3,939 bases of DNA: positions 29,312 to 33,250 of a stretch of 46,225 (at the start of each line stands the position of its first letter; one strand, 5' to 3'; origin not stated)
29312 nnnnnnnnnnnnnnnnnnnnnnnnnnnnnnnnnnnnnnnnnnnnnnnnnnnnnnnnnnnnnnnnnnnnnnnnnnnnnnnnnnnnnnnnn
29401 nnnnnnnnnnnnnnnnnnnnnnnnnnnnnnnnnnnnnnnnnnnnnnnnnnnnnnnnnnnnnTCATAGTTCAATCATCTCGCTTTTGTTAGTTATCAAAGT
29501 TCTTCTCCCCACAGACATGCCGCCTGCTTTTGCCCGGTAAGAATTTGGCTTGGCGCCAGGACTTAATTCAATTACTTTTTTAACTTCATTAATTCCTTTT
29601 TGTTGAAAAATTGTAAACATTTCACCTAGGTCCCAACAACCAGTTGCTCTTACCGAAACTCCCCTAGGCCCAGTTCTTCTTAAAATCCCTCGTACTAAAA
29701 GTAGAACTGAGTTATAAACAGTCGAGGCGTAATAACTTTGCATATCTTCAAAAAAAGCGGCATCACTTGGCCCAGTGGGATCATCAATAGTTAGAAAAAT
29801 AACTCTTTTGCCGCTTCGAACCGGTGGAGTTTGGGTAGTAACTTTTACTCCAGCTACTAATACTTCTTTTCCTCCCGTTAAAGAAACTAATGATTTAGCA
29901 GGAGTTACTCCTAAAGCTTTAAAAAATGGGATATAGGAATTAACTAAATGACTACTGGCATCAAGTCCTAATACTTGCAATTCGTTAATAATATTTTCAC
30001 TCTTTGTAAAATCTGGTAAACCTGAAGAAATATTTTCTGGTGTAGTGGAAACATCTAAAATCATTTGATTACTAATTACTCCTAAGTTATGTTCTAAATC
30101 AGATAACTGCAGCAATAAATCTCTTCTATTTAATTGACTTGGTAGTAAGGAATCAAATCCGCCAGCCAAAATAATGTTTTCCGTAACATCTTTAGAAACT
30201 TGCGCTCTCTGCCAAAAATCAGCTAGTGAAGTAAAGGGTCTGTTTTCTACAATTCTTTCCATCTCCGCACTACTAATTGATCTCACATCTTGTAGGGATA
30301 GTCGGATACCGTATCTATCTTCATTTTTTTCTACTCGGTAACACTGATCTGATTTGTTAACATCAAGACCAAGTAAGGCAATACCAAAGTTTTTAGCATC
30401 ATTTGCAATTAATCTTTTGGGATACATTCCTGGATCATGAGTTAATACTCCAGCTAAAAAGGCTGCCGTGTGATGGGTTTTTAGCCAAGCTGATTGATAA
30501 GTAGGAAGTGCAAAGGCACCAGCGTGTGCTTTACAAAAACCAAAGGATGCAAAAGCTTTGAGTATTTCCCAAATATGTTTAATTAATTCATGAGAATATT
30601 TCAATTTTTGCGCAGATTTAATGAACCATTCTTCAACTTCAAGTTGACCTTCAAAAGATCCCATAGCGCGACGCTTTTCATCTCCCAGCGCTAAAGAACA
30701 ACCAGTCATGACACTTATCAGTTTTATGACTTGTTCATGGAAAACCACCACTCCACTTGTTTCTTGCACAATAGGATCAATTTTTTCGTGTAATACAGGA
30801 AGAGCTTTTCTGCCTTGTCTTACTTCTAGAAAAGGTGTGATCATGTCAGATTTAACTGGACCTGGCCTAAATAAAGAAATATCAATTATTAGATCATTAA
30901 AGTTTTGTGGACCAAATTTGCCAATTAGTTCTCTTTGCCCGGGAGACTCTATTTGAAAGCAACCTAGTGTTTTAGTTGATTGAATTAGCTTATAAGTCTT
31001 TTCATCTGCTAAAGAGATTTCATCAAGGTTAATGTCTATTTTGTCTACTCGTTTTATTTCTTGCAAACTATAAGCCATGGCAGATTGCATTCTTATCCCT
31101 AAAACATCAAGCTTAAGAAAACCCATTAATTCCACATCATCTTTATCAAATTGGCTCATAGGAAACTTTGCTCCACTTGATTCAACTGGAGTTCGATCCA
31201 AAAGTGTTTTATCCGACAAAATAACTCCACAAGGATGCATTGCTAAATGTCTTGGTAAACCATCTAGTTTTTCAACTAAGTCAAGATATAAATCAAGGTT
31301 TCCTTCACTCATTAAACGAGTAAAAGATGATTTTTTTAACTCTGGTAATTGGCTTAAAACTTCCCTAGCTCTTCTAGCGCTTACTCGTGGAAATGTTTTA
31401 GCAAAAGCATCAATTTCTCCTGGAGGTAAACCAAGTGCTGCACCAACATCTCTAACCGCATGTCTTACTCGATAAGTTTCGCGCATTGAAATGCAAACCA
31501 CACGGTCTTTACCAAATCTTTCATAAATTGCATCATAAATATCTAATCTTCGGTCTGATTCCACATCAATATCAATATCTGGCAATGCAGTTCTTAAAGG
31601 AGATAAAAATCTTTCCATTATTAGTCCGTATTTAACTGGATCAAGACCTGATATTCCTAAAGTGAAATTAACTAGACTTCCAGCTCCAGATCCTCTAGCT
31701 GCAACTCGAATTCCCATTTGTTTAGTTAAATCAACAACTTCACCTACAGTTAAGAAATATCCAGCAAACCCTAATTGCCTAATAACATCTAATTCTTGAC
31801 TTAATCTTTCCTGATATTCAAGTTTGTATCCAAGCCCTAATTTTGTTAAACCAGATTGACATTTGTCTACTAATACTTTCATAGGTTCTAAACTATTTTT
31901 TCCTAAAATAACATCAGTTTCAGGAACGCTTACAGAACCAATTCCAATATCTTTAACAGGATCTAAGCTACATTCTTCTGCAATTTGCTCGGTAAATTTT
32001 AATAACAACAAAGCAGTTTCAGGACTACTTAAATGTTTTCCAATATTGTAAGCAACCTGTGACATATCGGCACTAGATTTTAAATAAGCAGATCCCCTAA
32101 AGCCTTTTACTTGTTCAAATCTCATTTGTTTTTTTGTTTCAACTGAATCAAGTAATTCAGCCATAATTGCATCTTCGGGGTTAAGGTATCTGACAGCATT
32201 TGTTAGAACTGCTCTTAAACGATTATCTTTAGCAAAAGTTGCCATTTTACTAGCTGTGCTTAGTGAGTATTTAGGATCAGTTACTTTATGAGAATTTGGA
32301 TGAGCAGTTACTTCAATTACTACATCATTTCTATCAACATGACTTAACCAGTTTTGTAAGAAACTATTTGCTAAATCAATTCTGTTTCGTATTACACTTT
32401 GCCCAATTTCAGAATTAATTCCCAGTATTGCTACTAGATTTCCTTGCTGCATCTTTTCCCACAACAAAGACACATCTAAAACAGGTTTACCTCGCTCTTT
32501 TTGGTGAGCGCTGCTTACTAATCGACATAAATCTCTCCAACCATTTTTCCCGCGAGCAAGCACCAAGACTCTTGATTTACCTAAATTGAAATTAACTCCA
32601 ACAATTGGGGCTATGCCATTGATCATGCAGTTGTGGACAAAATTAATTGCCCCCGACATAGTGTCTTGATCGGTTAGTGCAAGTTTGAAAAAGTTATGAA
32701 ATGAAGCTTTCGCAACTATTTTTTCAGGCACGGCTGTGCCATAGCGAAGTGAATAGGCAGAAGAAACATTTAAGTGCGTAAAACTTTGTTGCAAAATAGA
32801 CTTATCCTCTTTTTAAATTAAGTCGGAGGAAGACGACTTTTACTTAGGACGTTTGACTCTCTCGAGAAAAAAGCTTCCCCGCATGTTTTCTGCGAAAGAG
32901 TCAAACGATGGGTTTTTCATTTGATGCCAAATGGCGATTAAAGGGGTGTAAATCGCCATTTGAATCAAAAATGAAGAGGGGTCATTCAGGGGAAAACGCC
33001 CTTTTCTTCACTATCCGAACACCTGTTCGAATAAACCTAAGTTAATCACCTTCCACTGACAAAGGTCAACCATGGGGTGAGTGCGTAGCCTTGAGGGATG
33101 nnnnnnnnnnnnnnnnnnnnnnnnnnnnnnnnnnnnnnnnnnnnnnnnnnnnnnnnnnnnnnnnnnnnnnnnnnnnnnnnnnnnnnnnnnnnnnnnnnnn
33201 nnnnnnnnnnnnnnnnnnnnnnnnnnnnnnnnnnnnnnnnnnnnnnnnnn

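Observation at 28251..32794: Non-canonical mutasome: dnaE2 translationally coupled to a catalytically intact dinB, with no imuA/imuB in the window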

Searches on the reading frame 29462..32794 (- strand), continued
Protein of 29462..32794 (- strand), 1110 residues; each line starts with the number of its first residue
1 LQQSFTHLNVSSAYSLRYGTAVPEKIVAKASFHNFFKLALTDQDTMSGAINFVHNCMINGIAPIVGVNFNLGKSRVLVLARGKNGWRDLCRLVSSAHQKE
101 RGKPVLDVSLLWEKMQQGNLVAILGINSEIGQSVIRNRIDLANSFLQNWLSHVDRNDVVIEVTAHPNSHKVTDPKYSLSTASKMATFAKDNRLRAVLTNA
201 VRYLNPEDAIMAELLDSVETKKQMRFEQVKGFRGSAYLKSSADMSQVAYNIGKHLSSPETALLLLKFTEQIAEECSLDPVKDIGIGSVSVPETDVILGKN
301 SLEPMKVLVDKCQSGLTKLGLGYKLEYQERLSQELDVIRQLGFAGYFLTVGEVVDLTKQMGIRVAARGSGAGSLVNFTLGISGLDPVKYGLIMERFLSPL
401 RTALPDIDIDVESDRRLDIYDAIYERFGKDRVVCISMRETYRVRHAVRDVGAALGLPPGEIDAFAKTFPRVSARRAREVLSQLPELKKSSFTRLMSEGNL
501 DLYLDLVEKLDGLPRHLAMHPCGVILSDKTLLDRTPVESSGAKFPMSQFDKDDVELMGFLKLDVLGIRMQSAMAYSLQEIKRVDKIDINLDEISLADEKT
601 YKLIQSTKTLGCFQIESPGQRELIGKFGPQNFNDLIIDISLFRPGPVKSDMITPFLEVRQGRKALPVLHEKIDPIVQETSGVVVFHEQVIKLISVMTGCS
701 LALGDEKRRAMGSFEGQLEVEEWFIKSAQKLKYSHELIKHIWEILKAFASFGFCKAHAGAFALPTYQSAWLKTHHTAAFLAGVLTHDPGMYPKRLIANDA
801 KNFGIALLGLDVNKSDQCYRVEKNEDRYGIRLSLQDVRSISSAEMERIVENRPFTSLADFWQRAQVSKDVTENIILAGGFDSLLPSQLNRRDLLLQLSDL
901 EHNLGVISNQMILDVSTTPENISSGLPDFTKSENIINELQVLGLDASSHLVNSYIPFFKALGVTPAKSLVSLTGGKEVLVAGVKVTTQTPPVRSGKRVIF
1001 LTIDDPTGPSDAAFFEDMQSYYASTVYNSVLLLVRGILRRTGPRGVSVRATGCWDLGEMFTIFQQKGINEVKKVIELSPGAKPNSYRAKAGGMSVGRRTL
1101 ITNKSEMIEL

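Call 65: find_encoding_contigs(protein=P0004, flank=10000, max_places=2)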
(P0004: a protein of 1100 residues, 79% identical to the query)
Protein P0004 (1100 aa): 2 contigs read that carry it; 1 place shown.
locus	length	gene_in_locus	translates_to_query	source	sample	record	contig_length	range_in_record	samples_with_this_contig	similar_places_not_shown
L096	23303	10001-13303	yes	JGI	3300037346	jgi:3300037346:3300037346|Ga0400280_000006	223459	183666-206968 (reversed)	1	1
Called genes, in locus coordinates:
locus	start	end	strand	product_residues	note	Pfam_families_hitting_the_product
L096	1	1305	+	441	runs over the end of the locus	PF01474:DAHP_synth_2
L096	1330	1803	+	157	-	PF13399:LytR_C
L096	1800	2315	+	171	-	PF01035:DNA_binding_1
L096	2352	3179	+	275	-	PF01471:PG_binding_1 (weak), PF06737:Transglycosylas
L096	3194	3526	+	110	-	-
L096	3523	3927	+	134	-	PF18916:Lycopene_cyc (faint)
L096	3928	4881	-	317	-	PF00494:SQS_PSY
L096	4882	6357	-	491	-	PF00070:Pyr_redox (faint), PF00890:FAD_binding_2, PF01266:DAO, PF01593:Amino_oxidase, PF07992:Pyr_redox_2 (weak), PF12831:FAD_oxidored (weak), PF13450:NAD_binding_8, PF01266:DAO (weak), +2 more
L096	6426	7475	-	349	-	PF00348:polyprenyl_synt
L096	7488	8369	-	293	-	-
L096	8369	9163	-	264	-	PF04240:Caroten_synth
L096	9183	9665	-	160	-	PF04073:tRNA_edit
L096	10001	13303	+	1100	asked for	PF02811:PHP, PF07733:DNA_pol3_alpha, PF17657:DNA_pol3_finger, PF14579:HHH_6, PF01336:tRNA_anti-codon (weak)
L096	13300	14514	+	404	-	PF00817:IMS, PF11798:IMS_HHH, PF21999:IMS_HHH_1 (faint), PF11799:IMS_C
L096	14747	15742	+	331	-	PF03741:TerC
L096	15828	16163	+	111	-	-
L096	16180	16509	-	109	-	PF07681:DoxX (weak), PF13564:DoxX_2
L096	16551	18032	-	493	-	PF07690:MFS_1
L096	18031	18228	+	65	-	-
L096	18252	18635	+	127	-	PF11239:DUF3040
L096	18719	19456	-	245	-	PF01066:CDP-OH_P_transf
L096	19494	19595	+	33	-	-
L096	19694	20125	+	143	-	PF02381:MraZ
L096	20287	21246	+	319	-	PF01795:Methyltransf_5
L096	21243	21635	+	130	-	-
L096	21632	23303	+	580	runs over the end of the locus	PF03717:PBP_dimer, PF00905:Transpeptidase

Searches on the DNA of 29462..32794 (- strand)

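Call 102: search_rna_families(source=L093, start=3500, end=3730, threshold=evalue, max_evalue=1)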
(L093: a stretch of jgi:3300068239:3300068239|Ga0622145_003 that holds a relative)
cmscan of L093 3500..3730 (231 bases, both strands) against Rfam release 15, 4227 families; matches with E-value up to 1: 0.
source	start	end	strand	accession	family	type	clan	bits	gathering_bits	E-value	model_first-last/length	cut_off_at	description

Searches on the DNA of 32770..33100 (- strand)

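Call 95: build_rna_model(alignment_id=A4, structure=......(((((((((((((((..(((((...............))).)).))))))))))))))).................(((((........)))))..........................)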
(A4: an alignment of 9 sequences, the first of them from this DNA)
Model R1 built from alignment A4 (9 sequences, 126 columns); structure: as given.
model positions 111; base pairs 25; branch points 1; effective number of sequences 1.19; information 0.591 bits per position. Calibrated on 0.2 Mb of random sequence (short: E-values are rough).
structure used (alignment columns):
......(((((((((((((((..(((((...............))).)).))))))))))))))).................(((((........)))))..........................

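Call 96: search_with_rna_model(model_id=R1, sources=[window, L093, L094, L095, L005, L006, L007, L008, L009, L010, L011, L012, L013, L025, L026, L027, L033, L037, L042, L055, L059, L061, L062, L066, L067, L068, L070, L073, L074, L076, L077, L018, L021, L024, L032, L036, L038, L071, L072, L087, L088], max_evalue=10, show_alignments=4)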
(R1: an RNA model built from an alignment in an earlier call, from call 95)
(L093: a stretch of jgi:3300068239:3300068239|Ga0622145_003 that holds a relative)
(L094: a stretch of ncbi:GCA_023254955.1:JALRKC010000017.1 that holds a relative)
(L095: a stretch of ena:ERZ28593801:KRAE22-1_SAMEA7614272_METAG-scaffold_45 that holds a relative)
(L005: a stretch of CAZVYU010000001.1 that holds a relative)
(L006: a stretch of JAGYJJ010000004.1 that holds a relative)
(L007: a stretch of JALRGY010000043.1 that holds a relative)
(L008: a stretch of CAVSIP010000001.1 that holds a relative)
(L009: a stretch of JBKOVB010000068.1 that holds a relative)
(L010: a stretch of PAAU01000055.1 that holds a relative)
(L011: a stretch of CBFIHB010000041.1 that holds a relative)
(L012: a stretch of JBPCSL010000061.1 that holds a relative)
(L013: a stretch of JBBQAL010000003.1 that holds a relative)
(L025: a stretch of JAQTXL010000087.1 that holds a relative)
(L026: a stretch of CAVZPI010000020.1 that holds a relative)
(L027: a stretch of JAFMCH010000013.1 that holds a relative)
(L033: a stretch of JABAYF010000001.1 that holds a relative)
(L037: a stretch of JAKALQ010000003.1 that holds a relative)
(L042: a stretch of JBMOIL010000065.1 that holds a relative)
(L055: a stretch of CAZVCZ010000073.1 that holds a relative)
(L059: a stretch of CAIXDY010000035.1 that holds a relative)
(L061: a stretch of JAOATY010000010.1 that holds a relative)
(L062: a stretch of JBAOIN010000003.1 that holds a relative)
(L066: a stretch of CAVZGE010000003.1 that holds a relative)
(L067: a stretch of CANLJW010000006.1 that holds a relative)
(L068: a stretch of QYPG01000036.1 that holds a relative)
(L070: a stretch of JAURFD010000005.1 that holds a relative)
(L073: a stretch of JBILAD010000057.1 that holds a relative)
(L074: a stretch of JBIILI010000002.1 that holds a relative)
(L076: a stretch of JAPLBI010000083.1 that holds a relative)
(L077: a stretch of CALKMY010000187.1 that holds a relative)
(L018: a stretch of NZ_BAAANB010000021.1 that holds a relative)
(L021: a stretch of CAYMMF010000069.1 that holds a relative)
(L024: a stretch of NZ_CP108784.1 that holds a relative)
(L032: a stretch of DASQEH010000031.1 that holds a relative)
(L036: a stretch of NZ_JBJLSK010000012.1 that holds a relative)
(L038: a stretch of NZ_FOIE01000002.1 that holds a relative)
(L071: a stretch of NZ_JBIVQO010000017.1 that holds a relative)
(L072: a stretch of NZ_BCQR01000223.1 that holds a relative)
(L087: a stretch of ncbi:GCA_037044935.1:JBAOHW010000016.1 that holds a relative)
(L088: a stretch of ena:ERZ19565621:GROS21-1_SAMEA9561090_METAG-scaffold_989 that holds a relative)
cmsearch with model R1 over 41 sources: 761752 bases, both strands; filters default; matches with E-value up to 10: 5.
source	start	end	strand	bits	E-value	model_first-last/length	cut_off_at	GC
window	32799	32912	-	123.2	3.4e-29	1-111/111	no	0.42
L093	3620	3715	+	32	4.6e-05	1-111/111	no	0.57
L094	3507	3602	+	32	4.6e-05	1-111/111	no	0.57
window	32845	32954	+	26.4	0.0014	1-111/111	no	0.43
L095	3615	3705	+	23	0.011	1-111/111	no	0.56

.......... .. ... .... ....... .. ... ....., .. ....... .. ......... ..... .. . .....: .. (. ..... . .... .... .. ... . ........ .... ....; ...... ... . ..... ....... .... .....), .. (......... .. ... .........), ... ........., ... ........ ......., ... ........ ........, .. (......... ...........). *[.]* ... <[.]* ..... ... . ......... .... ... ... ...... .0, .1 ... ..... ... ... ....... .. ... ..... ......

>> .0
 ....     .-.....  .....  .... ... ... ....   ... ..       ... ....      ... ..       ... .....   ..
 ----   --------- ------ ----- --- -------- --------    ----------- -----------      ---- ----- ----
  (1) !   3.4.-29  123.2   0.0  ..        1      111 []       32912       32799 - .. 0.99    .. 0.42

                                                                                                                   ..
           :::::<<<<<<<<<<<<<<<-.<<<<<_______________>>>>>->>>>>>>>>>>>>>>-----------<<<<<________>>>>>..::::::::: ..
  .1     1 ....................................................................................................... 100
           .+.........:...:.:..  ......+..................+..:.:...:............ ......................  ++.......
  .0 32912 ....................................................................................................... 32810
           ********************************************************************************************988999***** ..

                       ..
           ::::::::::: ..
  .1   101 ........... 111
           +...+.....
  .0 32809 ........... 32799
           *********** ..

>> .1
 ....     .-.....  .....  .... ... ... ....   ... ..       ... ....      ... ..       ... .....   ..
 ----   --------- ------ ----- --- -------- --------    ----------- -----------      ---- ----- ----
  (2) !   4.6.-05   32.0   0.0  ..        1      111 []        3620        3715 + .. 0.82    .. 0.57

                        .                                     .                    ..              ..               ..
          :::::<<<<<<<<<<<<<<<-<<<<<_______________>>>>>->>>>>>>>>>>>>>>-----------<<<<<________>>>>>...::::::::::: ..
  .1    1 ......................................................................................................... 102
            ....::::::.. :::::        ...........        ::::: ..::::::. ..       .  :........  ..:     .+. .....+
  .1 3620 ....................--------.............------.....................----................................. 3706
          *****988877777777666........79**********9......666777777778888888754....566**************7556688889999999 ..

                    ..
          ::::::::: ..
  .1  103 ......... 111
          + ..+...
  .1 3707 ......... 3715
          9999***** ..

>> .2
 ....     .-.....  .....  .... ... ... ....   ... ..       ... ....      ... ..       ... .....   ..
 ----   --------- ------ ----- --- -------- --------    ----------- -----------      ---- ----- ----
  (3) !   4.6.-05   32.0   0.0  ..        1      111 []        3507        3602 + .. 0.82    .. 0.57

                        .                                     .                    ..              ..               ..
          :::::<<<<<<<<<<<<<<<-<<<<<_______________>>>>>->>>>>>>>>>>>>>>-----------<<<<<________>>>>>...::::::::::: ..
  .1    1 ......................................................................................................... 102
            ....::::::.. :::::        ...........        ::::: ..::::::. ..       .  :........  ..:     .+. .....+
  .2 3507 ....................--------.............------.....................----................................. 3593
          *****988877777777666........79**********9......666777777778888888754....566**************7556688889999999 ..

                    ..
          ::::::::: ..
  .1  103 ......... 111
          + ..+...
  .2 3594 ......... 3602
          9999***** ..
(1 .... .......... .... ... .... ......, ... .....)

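Call 97: search_with_rna_model(model_id=R1, sources=[window, L001, L002, L003, L096, L093, L095, L098, L100, L101, L102, L103, L104, L106, L108, L109, L110], max_evalue=0.05, make_alignment=true)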
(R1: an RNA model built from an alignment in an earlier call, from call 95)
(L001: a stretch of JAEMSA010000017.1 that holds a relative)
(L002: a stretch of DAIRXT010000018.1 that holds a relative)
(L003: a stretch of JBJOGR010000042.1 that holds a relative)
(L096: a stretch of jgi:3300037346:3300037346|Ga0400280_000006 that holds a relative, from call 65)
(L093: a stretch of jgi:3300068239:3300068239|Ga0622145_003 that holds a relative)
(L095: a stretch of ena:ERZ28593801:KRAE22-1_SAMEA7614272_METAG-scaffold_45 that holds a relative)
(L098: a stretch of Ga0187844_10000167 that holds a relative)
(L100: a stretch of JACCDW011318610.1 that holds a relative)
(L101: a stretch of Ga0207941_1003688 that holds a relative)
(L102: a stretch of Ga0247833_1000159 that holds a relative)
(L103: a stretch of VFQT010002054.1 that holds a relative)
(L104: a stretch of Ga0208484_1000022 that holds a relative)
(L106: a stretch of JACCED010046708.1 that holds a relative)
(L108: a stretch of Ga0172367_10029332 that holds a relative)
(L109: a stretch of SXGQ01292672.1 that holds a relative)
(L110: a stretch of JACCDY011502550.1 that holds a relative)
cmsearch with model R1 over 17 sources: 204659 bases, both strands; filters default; matches with E-value up to 0.05: 32.
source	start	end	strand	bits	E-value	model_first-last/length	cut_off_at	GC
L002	9420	9531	+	130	1.4e-31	1-111/111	no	0.43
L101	1669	1780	-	130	1.4e-31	1-111/111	no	0.43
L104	8679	8790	+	130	1.4e-31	1-111/111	no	0.43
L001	9883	9996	+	124.7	3.6e-30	1-111/111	no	0.41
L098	12152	12265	+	124.7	3.6e-30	1-111/111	no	0.41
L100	111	224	-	124.2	5e-30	1-111/111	no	0.43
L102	5199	5312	-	124.2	5e-30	1-111/111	no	0.43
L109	1370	1480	+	123.7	6.7e-30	1-111/111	no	0.41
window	32799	32912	-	123.2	9e-30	1-111/111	no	0.42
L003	7690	7806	+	120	6.3e-29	1-111/111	no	0.39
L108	1745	1860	-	119.7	7.6e-29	1-111/111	no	0.41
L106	193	307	-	117.9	2.3e-28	1-111/111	no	0.39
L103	75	179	-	117.6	2.7e-28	1-111/111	no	0.39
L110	1196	1309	-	114.3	2.1e-27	1-111/111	no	0.4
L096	9853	9963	+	109.8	3.1e-26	1-111/111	no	0.39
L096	9833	9920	-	35.6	1.3e-06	1-111/111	no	0.34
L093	3620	3715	+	32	1.2e-05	1-111/111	no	0.57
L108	1794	1891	+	27.5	0.00019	1-111/111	no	0.37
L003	7659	7756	-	25.8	0.00052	1-111/111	no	0.38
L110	1243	1340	+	25.8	0.00052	1-111/111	no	0.38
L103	113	209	+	25.4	0.0007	1-111/111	no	0.37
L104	8611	8746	-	24.9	0.0009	1-111/111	no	0.42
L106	241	338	+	24.8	0.00099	1-111/111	no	0.37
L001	9817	9950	-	24.8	0.001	1-111/111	no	0.41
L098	12086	12219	-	24.8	0.001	1-111/111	no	0.41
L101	1713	1849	+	24.7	0.001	1-111/111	no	0.42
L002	9425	9482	-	24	0.0016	6-62/111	no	0.47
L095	3615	3705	+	23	0.0029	1-111/111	no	0.56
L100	157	267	+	21.9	0.0058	1-111/111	no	0.43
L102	5245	5355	+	21.2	0.0085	1-111/111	no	0.44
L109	1375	1432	-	20.9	0.01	6-62/111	no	0.47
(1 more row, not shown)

Alignment A5: 32 matches aligned to the model, 188 columns, each read 5' to 3' on its own strand. Consensus structure (alignment columns), stored with it:
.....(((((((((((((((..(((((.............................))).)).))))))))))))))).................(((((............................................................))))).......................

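Call 101: search_rna_families(source=window, start=32770, end=33100, threshold=evalue, max_evalue=1)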
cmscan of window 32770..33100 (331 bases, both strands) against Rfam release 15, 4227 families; matches with E-value up to 1: 1.
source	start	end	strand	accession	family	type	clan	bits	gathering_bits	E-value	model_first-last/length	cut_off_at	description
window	32818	32902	-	RF02213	ZFAT-AS1_3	Gene; lncRNA;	-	14.1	70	0.81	1-80/80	no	ZFAT antisense RNA 1 conserved region 3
